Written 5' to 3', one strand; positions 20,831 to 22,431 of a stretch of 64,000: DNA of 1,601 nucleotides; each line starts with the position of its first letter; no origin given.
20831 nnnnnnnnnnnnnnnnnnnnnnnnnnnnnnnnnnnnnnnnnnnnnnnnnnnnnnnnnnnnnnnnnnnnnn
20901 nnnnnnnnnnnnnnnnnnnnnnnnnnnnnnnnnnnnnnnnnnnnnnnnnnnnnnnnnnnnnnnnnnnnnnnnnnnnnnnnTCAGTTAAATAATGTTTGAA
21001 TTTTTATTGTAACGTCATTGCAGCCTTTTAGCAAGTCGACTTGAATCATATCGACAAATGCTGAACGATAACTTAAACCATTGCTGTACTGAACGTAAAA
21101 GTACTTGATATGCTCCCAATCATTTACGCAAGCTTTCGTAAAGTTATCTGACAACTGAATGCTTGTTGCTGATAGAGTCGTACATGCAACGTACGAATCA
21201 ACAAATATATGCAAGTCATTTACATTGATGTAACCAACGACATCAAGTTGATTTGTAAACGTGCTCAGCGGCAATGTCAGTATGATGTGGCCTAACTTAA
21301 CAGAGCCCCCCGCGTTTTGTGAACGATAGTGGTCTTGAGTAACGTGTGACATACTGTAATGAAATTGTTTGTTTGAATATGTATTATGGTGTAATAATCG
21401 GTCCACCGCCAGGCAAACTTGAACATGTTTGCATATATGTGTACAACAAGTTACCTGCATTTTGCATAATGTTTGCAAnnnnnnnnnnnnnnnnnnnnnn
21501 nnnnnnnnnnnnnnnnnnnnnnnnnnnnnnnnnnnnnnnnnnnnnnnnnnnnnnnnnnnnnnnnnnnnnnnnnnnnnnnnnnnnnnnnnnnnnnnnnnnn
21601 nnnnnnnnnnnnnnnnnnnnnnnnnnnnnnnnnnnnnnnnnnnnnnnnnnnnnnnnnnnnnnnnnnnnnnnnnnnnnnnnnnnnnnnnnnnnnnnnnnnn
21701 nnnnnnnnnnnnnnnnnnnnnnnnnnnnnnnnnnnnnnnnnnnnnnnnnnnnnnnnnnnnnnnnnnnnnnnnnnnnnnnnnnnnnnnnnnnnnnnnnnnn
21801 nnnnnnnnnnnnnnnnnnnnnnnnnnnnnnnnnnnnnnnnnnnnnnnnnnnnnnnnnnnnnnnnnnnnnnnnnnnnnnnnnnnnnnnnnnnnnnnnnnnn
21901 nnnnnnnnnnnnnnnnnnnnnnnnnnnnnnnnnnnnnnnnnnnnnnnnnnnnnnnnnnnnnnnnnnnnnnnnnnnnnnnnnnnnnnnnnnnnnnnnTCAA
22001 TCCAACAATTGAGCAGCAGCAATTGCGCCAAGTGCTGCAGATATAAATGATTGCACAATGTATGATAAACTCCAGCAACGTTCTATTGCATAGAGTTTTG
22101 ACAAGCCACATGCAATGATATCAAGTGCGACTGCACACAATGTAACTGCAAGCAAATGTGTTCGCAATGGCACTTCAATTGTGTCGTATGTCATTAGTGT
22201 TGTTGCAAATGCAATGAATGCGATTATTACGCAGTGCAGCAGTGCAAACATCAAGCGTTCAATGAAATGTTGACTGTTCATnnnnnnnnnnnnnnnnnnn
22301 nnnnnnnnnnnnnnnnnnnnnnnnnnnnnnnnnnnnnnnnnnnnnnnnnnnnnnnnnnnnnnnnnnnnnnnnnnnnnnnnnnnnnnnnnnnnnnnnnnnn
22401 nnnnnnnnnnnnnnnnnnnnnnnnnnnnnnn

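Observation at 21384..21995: Protein built from three tandem ~70-aa repeats, adjacent to the poly-G paralog pair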

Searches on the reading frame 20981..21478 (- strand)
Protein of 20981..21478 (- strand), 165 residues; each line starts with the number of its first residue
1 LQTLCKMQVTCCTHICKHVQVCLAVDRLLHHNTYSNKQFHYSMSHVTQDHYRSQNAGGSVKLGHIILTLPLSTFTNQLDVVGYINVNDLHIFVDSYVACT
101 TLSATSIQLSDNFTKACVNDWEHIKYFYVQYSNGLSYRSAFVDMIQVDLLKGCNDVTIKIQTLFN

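Call 6: search_protein_families(library=phrogs, proteins=[window:20981-21478:-], max_evalue=0.01)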
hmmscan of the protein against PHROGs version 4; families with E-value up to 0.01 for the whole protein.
window:20981-21478:- (165 aa): 0 families

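Call 7: search_protein_families(library=pfam, proteins=[window:20981-21478:-], max_evalue=0.01)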
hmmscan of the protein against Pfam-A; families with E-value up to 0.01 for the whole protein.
window:20981-21478:- (165 aa): 0 families

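Call 21: search_protein_families(library=ncbifam, proteins=[window:20981-21478:-], max_evalue=1)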
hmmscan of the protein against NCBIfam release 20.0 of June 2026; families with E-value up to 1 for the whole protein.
window:20981-21478:- (165 aa): 0 families

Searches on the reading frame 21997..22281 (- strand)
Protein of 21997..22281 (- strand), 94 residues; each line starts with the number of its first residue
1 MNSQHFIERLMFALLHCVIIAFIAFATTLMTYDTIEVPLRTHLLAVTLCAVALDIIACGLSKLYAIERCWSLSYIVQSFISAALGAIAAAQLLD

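Call 6: search_protein_families(library=phrogs, proteins=[window:21997-22281:-], max_evalue=0.01)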
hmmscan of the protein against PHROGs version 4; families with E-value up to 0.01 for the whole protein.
window:21997-22281:- (94 aa): 0 families

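Call 7: search_protein_families(library=pfam, proteins=[window:21997-22281:-], max_evalue=0.01)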
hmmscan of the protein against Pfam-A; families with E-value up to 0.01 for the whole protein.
window:21997-22281:- (94 aa): 0 families

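Call 21: search_protein_families(library=ncbifam, proteins=[window:21997-22281:-], max_evalue=1)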
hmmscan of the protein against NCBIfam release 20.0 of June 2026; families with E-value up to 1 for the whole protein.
window:21997-22281:- (94 aa): 3 families
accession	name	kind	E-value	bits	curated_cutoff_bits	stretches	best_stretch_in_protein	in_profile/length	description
TIGR01860.1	VNFD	equivalog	0.014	14.1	823.1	1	17-77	225-288/461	nitrogenase vanadium-iron protein, alpha chain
NF045999.1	MAG1140_fam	equivalog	0.15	12.2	35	1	3-40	4-41/126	MAG1140 family protein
NF009254.0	PRK12612.1-2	equivalog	0.48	11.2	72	0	13-93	10-83/86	putative monovalent cation/H+ antiporter subunit F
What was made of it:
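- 21997..22281 (-): 94-aa ORF with 2-3 hydrophobic, membrane-like segments. It lies between the spike gene and the target, with a 2-nt gap upstream and a 1-nt gap downstream. No family match (calls 6, 7, 21).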
